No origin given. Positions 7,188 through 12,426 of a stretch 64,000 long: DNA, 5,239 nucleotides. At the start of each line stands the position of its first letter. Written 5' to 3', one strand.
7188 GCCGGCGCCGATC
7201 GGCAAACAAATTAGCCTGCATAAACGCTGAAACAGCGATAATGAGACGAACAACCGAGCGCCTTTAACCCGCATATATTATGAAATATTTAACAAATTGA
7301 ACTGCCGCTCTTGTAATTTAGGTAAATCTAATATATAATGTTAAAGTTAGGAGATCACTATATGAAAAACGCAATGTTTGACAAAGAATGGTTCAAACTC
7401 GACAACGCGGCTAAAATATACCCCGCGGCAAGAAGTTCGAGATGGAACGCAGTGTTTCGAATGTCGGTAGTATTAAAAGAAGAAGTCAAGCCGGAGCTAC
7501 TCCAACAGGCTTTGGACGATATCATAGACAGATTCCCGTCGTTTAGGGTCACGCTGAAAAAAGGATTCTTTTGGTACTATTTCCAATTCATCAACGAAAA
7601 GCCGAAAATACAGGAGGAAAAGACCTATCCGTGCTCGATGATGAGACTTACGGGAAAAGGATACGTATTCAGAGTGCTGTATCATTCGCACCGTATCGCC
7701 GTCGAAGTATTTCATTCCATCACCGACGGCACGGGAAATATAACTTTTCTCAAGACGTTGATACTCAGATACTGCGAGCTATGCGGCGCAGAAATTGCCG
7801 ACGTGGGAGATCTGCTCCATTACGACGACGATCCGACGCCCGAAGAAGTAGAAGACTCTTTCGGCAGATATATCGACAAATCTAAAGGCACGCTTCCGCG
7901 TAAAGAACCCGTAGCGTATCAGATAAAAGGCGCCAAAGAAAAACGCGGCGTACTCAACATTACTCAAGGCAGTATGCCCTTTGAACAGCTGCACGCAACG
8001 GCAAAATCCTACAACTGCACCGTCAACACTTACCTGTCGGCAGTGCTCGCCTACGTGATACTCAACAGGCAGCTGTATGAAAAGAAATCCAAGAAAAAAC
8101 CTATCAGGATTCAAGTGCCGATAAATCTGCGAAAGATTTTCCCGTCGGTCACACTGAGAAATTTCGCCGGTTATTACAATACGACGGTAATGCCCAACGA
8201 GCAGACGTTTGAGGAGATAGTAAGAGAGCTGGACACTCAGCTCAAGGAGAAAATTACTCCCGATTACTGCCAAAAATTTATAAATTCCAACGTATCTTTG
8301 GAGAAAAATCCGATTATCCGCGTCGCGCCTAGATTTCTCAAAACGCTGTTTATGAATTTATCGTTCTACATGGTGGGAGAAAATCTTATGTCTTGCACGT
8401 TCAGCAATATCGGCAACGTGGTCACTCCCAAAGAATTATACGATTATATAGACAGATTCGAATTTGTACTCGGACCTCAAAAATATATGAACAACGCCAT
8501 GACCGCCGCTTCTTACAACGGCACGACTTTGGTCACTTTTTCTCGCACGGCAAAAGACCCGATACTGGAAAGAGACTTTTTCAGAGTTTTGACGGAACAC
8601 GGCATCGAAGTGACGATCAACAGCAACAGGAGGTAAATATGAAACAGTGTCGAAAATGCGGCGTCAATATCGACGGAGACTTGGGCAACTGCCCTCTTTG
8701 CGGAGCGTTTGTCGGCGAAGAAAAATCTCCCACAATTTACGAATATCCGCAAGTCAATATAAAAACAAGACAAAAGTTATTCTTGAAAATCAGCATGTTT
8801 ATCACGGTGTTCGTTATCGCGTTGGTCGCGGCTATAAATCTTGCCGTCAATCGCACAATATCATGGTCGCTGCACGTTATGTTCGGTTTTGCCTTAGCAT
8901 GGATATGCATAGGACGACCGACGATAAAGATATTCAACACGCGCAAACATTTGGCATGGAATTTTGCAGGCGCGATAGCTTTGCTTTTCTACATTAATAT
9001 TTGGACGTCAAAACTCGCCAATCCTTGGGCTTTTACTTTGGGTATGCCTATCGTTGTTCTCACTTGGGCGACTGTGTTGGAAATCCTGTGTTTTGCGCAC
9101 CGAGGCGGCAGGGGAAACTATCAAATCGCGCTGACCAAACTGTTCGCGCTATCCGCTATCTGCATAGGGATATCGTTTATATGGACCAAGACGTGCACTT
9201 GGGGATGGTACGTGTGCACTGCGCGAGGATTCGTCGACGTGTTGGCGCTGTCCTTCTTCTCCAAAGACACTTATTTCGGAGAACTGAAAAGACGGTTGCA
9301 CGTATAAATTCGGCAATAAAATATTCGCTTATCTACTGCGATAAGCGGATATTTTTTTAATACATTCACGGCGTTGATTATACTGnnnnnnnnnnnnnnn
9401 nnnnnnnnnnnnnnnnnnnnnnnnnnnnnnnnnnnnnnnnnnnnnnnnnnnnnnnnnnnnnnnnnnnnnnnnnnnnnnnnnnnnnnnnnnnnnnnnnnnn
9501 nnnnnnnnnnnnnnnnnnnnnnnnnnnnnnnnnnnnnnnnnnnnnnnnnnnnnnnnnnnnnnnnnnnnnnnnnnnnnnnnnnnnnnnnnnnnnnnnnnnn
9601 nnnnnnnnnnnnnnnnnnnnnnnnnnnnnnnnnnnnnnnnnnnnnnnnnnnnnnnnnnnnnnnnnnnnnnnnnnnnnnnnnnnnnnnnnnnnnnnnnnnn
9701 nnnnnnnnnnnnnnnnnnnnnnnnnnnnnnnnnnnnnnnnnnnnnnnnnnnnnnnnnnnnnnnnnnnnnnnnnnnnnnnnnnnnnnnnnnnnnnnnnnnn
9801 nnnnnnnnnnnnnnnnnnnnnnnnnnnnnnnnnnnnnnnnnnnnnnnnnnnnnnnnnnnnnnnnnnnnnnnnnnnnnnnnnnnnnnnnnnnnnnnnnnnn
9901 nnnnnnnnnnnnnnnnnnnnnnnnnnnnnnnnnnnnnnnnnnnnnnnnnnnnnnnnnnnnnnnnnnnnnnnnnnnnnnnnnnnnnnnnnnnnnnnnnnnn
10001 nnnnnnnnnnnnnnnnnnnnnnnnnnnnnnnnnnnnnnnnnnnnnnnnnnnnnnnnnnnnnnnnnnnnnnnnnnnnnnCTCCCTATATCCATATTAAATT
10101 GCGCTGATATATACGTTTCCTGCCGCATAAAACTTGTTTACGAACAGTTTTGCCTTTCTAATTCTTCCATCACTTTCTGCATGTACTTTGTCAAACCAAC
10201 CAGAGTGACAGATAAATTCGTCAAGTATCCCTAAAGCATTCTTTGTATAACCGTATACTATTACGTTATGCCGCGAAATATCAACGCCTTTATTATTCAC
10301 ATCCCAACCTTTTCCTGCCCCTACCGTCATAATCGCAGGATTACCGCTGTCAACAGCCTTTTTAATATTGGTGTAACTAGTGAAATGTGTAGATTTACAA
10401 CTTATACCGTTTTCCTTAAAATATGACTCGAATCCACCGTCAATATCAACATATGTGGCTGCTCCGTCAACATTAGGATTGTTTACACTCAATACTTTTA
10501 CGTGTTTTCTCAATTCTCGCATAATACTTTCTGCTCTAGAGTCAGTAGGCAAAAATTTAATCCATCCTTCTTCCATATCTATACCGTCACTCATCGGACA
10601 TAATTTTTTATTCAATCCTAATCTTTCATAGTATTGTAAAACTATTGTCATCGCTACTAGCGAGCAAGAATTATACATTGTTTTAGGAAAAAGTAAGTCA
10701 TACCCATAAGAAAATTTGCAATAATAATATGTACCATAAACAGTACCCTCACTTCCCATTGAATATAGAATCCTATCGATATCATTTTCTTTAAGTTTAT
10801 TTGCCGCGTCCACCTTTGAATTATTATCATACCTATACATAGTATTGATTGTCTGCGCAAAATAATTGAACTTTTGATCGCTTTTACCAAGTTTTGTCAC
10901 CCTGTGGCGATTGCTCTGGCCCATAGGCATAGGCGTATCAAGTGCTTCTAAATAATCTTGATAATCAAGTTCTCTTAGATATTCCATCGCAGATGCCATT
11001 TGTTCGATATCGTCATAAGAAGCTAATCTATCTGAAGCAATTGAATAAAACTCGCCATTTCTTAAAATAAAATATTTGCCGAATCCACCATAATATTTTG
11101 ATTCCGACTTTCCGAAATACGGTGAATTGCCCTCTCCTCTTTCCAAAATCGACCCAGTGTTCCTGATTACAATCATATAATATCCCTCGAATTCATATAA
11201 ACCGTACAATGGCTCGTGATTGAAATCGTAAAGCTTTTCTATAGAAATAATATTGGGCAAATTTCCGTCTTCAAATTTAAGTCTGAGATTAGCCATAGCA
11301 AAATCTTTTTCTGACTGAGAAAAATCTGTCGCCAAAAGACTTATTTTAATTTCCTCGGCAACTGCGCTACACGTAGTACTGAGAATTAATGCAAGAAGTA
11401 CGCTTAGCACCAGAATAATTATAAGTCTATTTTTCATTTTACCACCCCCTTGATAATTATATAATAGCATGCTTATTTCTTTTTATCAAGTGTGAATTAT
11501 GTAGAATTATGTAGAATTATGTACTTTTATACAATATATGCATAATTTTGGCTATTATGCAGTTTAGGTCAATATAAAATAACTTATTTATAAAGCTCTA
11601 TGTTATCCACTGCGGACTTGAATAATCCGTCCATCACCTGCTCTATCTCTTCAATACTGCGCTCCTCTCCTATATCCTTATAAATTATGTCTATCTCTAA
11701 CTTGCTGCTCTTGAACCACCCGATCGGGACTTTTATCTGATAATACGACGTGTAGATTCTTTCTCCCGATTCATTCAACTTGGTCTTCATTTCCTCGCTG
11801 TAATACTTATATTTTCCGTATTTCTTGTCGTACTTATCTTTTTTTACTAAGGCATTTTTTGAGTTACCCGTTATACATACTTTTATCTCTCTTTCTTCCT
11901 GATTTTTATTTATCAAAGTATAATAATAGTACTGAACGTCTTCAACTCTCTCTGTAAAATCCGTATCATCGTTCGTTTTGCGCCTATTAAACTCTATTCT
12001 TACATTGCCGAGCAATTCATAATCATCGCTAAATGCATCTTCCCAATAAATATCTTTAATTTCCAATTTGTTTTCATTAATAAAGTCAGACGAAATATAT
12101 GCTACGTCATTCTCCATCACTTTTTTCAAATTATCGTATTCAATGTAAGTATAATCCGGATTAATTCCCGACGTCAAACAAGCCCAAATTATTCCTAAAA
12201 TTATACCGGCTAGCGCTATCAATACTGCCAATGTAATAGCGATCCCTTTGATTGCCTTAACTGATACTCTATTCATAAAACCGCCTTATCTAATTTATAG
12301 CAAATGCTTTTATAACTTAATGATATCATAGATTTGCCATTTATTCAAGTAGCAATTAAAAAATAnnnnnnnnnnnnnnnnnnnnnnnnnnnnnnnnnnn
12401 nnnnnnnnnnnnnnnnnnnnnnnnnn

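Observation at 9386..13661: AT-rich islet of membrane-anchored paralogs: identical C-domains with only synonymous differences flanking a scrambled ~40-aa cassette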

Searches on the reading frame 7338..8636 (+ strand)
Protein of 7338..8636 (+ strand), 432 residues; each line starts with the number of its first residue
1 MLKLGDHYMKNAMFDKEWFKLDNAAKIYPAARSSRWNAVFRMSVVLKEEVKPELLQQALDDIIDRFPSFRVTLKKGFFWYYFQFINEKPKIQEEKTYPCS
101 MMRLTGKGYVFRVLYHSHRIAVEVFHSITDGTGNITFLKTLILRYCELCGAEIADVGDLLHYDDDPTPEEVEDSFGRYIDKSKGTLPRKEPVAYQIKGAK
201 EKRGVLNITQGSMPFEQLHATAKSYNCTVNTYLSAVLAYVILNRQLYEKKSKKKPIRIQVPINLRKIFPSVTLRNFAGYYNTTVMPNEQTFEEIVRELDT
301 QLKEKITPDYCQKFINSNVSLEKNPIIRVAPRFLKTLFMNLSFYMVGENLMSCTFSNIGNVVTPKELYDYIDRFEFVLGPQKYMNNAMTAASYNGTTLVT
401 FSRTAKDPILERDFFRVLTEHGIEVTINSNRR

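Call 4: search_protein_families(library=pfam, proteins=[window:7338-8636:+], max_evalue=0.01)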
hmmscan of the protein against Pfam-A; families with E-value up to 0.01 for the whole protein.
window:7338-8636:+ (432 aa): 2 families
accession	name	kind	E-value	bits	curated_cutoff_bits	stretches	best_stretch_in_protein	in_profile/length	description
PF00668.25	Condensation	-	0.00078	18.7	30.6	0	40-76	27-65/456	Condensation domain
PF16911.10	PapA_C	-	0.002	18.1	30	1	217-309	19-114/203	Phthiocerol/phthiodiolone dimycocerosyl transferase C-terminus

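Call 6: search_protein_families(library=ncbifam, proteins=[window:7338-8636:+], max_evalue=0.01)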
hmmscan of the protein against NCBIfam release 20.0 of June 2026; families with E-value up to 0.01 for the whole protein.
window:7338-8636:+ (432 aa): 0 families

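Call 52: search_protein_families(library=padloc, proteins=[window:7338-8636:+], max_evalue=0.01)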
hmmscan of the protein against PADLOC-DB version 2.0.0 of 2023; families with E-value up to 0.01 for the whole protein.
window:7338-8636:+ (432 aa): 0 families

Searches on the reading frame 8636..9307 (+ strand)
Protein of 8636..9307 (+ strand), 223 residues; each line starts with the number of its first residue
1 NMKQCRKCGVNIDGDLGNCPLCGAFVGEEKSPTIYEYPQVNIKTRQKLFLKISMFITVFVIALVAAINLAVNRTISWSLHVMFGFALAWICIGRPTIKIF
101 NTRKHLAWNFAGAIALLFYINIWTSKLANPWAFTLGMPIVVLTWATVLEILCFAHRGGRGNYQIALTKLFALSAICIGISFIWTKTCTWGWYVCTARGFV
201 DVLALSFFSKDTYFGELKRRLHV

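Call 4: search_protein_families(library=pfam, proteins=[window:8636-9307:+], max_evalue=0.01)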
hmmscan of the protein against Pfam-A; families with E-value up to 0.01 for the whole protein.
window:8636-9307:+ (223 aa): 1 family
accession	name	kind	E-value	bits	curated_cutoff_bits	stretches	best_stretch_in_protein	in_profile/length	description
PF19845.4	DUF6320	-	3.5e-21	76.3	29.9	1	37-223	1-186/186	Family of unknown function (DUF6320)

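Call 52: search_protein_families(library=padloc, proteins=[window:8636-9307:+], max_evalue=0.01)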
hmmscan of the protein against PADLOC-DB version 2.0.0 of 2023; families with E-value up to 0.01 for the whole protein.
window:8636-9307:+ (223 aa): 0 families

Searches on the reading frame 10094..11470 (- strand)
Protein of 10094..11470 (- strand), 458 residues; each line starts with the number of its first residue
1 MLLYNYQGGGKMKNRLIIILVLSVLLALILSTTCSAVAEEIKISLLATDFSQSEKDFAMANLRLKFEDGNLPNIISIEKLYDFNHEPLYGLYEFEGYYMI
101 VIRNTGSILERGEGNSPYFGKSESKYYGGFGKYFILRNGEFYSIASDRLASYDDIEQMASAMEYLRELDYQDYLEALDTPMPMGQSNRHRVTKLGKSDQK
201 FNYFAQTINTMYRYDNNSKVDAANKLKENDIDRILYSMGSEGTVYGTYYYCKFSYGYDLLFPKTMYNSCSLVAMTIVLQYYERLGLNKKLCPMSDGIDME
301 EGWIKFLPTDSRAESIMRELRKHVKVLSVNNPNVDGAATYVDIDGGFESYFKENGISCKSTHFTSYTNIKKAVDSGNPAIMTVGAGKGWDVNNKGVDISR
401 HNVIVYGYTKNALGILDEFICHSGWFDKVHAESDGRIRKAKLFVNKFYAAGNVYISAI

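Call 4: search_protein_families(library=pfam, proteins=[window:10094-11470:-], max_evalue=0.01)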
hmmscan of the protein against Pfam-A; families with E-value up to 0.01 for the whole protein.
window:10094-11470:- (458 aa): 1 family
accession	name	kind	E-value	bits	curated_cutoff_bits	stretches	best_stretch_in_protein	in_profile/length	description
PF13529.12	Peptidase_C39_2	-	3.9e-05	24.7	24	1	267-420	14-138/143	Peptidase_C39 like family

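Call 6: search_protein_families(library=ncbifam, proteins=[window:10094-11470:-], max_evalue=0.01)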
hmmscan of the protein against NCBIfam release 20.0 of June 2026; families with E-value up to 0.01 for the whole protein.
window:10094-11470:- (458 aa): 1 family
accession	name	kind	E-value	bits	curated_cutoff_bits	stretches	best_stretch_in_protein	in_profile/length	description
NF045837.1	Mplas_Cys_pep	subfamily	1e-05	25.6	45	1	362-426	143-194/240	putative cysteine peptidase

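Call 9: list_cluster_members(proteins=[P0001, P0002, window:10094-11470:-, window:12366-13661:-])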
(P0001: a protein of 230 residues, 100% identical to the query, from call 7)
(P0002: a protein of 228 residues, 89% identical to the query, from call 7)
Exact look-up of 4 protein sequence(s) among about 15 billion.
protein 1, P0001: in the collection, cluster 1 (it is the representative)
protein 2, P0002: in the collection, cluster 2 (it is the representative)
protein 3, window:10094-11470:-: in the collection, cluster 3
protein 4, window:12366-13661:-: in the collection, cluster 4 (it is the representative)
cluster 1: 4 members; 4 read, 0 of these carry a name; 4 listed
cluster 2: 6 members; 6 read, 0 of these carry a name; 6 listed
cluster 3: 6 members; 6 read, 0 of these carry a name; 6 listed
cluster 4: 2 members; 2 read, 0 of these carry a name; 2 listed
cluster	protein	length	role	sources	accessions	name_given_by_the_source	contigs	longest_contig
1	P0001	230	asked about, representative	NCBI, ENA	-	-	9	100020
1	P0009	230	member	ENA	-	-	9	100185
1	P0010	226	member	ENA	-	-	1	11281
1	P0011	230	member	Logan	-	-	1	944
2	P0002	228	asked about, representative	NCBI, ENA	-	-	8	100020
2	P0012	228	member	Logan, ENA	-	-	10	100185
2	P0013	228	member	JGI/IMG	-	-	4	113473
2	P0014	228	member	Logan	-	-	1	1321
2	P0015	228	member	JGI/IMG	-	-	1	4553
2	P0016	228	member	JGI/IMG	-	-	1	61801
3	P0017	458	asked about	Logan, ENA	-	-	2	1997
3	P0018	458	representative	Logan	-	-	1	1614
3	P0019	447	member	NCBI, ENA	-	-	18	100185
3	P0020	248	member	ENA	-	-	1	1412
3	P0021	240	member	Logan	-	-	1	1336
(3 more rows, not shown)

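Call 31: find_related_loci(query=window:10094-11470:-, collection=metagenome_contigs, flank=4000)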
Query window:10094-11470:- (458 aa) in metagenome_contigs; peptide patterns used: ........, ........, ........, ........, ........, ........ (x = any residue, [..] = any of these).
55 stretches matched a pattern, but none encodes a relative of the query by tblastn (E <= 1e-3).

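Call 52: search_protein_families(library=padloc, proteins=[window:10094-11470:-], max_evalue=0.01)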
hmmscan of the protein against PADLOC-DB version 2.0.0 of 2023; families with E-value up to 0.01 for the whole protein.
window:10094-11470:- (458 aa): 0 families

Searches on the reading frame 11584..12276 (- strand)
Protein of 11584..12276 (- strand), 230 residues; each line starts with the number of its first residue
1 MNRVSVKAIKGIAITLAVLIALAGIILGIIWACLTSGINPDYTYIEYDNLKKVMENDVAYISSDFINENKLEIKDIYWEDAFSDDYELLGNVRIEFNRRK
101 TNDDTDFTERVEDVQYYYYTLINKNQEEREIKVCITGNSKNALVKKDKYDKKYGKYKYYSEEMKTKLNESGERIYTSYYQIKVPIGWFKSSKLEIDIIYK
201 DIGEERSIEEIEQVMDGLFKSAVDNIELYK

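Call 4: search_protein_families(library=pfam, proteins=[window:11584-12276:-], max_evalue=0.01)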
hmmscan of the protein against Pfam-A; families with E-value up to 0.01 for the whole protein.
window:11584-12276:- (230 aa): 0 families

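Call 6: search_protein_families(library=ncbifam, proteins=[window:11584-12276:-], max_evalue=0.01)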
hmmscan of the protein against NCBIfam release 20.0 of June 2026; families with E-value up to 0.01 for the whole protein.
window:11584-12276:- (230 aa): 0 families

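Call 7: find_homologous_proteins(query=window:11584-12276:-, max_evalue=0.001)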
Query window:11584-12276:- (230 aa): 8 proteins with E <= 0.001 among 469 candidates.
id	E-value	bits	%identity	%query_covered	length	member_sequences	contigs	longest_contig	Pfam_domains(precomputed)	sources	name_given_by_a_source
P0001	3.7e-144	496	100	100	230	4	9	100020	-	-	-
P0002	2.6e-122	425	89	100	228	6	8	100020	-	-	-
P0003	1.1e-18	86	35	97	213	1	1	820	-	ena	-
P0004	1.0e-16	80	31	97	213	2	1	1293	-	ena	-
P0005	1.0e-15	76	33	87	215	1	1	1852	-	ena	-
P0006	5.4e-15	74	30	87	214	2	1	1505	-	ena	-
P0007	1.5e-14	73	32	97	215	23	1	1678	-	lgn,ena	-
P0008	7.8e-14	70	32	97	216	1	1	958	-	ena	-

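Call 12: find_encoding_contigs(protein=P0009, flank=6000, max_places=6)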
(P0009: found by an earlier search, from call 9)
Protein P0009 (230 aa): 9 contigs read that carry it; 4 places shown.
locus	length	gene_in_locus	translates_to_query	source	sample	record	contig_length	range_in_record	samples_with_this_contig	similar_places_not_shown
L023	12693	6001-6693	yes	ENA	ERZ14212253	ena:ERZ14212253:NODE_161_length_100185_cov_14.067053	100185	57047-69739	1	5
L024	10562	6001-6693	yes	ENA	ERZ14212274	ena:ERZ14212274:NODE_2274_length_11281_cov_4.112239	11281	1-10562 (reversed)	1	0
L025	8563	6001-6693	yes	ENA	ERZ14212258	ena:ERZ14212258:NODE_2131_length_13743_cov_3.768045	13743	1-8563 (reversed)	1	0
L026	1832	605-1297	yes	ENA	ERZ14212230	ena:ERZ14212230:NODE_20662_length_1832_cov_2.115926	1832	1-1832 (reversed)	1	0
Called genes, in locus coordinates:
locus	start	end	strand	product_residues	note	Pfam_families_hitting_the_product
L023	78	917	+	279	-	PF01063:Aminotran_4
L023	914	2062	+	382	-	PF01168:Ala_racemase_N, PF00842:Ala_racemase_C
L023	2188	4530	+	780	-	PF22848:ASD1_dom, PF06964:Alpha-L-AF_C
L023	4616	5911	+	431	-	-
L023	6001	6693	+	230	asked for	-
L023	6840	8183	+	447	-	PF13529:Peptidase_C39_2 (weak)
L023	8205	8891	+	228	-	-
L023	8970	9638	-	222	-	PF19845:DUF6320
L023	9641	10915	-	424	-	-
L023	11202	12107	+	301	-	-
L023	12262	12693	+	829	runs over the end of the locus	PF01915:Glyco_hydro_3_C, PF14310:Fn3-like, PF00933:Glyco_hydro_3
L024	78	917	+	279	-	PF01063:Aminotran_4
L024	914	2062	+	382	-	PF01168:Ala_racemase_N, PF00842:Ala_racemase_C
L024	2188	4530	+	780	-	PF22848:ASD1_dom, PF06964:Alpha-L-AF_C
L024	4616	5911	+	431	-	-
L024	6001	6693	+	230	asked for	-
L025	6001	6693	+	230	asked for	-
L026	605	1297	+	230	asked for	-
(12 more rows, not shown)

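Call 13: find_encoding_contigs(protein=P0013, flank=6000, max_places=4)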
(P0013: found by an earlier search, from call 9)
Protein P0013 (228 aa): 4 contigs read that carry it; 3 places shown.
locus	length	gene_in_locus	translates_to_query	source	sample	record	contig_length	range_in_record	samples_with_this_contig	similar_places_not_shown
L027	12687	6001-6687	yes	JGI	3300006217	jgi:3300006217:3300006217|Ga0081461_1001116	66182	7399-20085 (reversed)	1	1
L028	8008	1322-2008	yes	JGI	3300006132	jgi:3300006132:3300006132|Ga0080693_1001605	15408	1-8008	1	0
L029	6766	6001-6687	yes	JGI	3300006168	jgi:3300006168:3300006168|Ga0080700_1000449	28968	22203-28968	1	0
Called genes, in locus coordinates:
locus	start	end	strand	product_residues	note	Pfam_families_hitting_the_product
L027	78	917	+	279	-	PF01063:Aminotran_4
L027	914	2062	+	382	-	PF01168:Ala_racemase_N, PF00842:Ala_racemase_C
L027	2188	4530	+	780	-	PF22848:ASD1_dom, PF06964:Alpha-L-AF_C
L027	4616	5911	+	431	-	-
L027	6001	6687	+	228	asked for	-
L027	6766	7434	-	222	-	PF19845:DUF6320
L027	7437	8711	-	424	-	-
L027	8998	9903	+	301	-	-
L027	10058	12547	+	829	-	PF01915:Glyco_hydro_3_C, PF14310:Fn3-like, PF00933:Glyco_hydro_3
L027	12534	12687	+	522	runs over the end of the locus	PF02838:Glyco_hydro_20b, PF00728:Glyco_hydro_20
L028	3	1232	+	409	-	?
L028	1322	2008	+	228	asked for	-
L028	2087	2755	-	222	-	PF19845:DUF6320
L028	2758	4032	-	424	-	-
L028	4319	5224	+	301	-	-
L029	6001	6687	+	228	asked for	-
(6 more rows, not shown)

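Call 14: find_encoding_contigs(protein=P0016, flank=6000, max_places=4)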
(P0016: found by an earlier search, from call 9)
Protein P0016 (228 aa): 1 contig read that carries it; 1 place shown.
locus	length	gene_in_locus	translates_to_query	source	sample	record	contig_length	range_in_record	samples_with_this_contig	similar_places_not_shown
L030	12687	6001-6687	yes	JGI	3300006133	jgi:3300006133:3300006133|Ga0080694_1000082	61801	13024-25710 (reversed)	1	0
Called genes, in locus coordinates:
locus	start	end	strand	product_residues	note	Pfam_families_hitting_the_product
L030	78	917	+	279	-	PF01063:Aminotran_4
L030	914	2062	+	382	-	PF01168:Ala_racemase_N, PF00842:Ala_racemase_C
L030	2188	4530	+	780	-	PF22848:ASD1_dom, PF06964:Alpha-L-AF_C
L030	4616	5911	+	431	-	-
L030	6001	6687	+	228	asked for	-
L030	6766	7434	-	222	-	PF19845:DUF6320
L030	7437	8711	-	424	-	-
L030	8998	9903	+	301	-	-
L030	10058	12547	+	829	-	PF01915:Glyco_hydro_3_C, PF14310:Fn3-like, PF00933:Glyco_hydro_3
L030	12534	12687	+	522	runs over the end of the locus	PF02838:Glyco_hydro_20b, PF00728:Glyco_hydro_20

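Call 15: find_encoding_contigs(protein=P0015, flank=6000, max_places=4)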
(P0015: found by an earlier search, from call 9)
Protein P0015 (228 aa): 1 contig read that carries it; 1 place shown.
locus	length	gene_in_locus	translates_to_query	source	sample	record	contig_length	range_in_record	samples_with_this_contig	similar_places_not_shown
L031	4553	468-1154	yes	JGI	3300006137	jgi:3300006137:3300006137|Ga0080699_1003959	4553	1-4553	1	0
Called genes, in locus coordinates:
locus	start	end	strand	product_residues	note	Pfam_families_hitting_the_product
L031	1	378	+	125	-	?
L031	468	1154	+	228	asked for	-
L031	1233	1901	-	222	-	PF19845:DUF6320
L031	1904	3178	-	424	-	-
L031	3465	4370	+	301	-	-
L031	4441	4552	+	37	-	?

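Call 16: find_encoding_contigs(protein=P0012, flank=6000, max_places=10)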
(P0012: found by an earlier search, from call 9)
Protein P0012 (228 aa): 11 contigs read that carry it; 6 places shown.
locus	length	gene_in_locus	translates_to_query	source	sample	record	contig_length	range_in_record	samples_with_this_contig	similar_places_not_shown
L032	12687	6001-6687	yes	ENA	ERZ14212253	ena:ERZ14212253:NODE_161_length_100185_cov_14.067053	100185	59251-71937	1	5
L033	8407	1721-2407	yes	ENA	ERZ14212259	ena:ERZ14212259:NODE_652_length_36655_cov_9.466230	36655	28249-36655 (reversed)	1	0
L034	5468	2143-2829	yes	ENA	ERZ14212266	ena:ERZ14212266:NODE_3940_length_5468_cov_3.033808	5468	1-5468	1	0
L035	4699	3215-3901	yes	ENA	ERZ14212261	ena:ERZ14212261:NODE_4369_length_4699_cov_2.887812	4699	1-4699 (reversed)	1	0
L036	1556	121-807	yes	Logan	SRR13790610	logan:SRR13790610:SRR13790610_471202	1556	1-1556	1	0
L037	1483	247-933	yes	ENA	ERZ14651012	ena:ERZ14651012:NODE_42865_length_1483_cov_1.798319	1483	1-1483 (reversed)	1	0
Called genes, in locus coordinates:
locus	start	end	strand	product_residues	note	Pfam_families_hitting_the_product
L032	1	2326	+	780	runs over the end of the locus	PF22848:ASD1_dom, PF06964:Alpha-L-AF_C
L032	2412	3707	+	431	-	-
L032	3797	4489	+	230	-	-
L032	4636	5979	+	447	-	PF13529:Peptidase_C39_2 (weak)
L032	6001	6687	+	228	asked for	-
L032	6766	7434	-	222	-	PF19845:DUF6320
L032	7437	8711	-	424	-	-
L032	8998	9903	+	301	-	-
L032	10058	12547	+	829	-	PF01915:Glyco_hydro_3_C, PF14310:Fn3-like, PF00933:Glyco_hydro_3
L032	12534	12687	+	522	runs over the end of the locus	PF02838:Glyco_hydro_20b, PF00728:Glyco_hydro_20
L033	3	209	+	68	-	?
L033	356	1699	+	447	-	PF13529:Peptidase_C39_2 (weak)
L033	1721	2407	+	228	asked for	-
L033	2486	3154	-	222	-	PF19845:DUF6320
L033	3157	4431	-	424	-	-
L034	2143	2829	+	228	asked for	-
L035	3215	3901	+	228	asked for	-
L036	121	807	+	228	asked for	-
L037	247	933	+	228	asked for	-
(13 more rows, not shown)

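Call 52: search_protein_families(library=padloc, proteins=[window:11584-12276:-], max_evalue=0.01)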
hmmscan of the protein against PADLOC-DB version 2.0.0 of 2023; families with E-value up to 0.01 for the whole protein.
window:11584-12276:- (230 aa): 0 families
